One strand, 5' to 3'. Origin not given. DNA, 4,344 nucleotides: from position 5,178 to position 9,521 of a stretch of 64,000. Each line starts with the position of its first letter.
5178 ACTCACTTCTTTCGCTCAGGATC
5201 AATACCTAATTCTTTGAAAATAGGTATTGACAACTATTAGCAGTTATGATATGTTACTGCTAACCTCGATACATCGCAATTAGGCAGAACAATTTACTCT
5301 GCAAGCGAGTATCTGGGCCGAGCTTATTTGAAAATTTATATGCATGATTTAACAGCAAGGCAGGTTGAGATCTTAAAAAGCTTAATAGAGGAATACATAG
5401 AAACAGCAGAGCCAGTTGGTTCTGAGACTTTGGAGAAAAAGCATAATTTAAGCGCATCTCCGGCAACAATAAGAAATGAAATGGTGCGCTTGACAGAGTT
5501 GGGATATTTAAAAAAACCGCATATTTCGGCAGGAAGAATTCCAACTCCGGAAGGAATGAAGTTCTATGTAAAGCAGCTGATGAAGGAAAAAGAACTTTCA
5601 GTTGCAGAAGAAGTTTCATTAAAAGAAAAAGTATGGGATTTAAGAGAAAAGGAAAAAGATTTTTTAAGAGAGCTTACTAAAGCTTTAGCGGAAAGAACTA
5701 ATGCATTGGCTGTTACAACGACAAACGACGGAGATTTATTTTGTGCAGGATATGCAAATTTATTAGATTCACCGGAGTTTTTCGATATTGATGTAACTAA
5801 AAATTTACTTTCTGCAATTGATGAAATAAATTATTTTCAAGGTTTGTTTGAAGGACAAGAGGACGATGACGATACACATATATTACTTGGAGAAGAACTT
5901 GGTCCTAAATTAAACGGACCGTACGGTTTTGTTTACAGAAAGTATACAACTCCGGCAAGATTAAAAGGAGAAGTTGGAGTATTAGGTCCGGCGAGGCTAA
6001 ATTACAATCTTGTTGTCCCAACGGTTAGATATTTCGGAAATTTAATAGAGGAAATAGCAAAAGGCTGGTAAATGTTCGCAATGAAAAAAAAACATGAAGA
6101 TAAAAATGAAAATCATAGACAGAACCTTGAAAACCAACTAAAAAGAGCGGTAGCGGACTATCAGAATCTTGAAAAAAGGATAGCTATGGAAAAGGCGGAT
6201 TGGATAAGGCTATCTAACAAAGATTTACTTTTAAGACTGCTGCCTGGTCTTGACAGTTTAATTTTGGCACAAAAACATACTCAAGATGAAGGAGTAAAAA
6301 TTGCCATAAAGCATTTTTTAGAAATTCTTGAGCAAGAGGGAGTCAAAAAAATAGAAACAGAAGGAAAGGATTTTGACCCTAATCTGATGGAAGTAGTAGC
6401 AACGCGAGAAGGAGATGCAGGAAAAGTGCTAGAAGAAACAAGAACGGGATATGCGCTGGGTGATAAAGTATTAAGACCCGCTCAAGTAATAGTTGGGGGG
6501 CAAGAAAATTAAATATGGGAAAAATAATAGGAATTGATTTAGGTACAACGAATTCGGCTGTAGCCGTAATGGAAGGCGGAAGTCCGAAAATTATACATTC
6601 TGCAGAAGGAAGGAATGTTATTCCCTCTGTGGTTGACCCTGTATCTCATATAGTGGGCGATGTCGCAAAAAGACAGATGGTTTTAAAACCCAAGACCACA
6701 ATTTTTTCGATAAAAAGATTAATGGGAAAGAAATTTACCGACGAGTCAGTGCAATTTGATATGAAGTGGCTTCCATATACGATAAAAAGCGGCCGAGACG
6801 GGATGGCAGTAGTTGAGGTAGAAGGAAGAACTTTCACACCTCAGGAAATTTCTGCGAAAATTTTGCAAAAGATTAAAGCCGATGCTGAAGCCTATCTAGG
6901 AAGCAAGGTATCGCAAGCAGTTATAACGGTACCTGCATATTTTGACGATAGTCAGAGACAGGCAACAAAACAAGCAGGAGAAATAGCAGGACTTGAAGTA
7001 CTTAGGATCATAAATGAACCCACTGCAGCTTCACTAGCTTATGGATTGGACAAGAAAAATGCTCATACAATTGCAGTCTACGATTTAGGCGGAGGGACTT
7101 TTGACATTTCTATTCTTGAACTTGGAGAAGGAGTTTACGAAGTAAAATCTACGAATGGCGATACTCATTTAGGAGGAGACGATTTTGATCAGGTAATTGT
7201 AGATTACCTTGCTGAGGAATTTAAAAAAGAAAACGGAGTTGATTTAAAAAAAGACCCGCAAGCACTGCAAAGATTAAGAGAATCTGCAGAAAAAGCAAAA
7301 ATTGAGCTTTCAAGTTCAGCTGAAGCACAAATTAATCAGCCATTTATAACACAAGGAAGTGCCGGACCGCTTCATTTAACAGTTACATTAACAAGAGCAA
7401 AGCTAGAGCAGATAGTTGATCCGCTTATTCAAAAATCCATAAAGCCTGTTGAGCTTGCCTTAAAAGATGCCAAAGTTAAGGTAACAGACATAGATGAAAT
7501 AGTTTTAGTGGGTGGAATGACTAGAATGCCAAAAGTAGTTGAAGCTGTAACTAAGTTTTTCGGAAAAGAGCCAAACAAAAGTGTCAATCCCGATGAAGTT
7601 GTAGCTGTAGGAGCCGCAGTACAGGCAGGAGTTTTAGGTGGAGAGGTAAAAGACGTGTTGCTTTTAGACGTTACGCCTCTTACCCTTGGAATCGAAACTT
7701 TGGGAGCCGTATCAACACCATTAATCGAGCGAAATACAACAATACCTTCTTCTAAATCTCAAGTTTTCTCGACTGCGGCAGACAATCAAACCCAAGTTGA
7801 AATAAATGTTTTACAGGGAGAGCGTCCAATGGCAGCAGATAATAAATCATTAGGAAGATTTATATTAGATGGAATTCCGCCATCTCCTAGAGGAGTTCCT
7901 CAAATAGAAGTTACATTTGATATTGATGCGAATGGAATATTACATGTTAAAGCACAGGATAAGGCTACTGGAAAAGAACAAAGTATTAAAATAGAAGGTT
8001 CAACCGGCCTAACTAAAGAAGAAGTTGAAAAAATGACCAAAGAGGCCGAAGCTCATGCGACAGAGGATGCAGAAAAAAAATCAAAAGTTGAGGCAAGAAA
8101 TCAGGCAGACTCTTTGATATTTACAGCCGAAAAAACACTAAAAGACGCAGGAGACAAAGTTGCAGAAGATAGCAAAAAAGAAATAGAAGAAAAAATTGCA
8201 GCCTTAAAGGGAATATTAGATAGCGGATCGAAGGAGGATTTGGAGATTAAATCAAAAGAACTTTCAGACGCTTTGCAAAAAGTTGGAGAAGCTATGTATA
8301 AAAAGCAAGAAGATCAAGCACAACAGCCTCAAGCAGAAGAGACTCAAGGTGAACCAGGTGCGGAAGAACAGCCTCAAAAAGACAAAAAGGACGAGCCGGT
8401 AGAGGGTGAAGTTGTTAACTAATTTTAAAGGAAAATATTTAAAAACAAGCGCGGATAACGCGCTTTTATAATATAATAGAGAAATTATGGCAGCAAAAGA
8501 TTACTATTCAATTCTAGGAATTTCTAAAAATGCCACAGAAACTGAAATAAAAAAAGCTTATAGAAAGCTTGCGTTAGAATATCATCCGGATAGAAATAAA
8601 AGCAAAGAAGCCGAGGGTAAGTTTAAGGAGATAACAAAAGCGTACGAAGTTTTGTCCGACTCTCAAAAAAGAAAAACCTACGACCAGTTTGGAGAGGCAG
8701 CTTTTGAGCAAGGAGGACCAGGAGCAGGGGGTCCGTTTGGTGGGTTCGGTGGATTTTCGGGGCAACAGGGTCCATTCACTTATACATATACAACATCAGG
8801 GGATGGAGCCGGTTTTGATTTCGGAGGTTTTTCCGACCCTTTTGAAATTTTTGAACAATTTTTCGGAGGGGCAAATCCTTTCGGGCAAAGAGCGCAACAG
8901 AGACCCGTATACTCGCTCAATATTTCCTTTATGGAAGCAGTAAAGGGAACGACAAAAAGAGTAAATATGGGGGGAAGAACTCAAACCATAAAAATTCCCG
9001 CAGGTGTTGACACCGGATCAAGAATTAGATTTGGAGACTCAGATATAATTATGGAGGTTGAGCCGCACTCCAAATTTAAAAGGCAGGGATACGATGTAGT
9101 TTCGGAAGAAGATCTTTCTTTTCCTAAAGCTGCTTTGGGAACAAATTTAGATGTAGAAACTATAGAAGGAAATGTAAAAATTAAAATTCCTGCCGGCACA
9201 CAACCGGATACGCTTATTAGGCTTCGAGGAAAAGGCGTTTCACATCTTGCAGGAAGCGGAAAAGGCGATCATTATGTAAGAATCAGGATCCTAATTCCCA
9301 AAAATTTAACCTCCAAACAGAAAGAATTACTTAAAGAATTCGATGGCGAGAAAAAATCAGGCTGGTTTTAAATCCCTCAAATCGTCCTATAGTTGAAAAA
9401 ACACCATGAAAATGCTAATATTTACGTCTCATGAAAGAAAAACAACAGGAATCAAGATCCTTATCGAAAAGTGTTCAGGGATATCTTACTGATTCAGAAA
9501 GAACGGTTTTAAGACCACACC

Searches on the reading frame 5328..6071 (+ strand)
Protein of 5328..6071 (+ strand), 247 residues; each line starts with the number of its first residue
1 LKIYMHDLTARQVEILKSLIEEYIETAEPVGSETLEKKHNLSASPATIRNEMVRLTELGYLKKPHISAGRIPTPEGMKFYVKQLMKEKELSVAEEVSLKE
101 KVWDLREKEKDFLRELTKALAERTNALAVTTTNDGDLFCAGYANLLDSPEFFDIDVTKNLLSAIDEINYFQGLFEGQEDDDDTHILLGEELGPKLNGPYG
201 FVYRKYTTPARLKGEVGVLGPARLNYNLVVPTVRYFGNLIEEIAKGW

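Call 8: search_protein_families(library=pfam, proteins=[window:5328-6071:+], max_evalue=0.0001)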
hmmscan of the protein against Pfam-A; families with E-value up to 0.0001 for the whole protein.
window:5328-6071:+ (247 aa): 2 families
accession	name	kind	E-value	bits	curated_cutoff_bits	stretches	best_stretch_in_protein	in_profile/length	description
PF01628.27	HrcA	-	4.9e-15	56.5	22.2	1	81-229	78-214/215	HrcA protein C terminal domain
PF03444.21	HrcA_DNA-bdg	-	1.2e-05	25.3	21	1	7-74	1-67/79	Winged helix-turn-helix transcription repressor, HrcA DNA-binding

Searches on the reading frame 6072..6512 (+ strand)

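Call 8: search_protein_families(library=pfam, proteins=[window:6072-6512:+], max_evalue=0.0001)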
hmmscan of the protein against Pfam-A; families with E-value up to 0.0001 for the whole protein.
window:6072-6512:+ (146 aa): 1 family
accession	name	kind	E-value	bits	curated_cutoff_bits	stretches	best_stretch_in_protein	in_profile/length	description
PF01025.24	GrpE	-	1.5e-31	109.7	25.8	1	10-141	21-163/165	GrpE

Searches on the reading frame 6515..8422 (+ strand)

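Call 8: search_protein_families(library=pfam, proteins=[window:6515-8422:+], max_evalue=0.0001)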
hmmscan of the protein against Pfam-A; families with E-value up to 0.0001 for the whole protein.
window:6515-8422:+ (635 aa): 2 families
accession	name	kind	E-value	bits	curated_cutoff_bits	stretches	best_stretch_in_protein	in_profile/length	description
PF00012.26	HSP70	-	1.9e-253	842.6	20.6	1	4-596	1-599/599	Hsp70 protein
PF06723.19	MreB_Mbl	-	2.2e-16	60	27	1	111-368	72-316/327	MreB/Mbl protein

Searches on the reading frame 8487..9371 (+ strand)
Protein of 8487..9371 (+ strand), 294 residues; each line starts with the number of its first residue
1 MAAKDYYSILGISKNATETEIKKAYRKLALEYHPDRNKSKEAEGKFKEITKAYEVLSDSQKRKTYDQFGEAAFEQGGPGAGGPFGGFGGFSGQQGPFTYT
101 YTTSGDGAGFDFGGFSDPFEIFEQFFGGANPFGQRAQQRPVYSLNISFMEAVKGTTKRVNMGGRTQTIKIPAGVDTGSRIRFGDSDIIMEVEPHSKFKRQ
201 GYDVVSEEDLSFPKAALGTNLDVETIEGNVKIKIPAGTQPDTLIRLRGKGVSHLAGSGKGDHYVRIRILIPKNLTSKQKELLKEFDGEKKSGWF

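Call 8: search_protein_families(library=pfam, proteins=[window:8487-9371:+], max_evalue=0.0001)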
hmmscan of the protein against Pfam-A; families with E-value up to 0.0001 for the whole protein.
window:8487-9371:+ (294 aa): 2 families
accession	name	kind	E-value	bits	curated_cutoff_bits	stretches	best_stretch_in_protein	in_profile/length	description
PF01556.23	DnaJ_C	-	1.6e-32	113.1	26.6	1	142-271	3-152/152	DnaJ C terminal domain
PF00226.36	DnaJ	-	2e-29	101.9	27.8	1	5-66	1-63/63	DnaJ domain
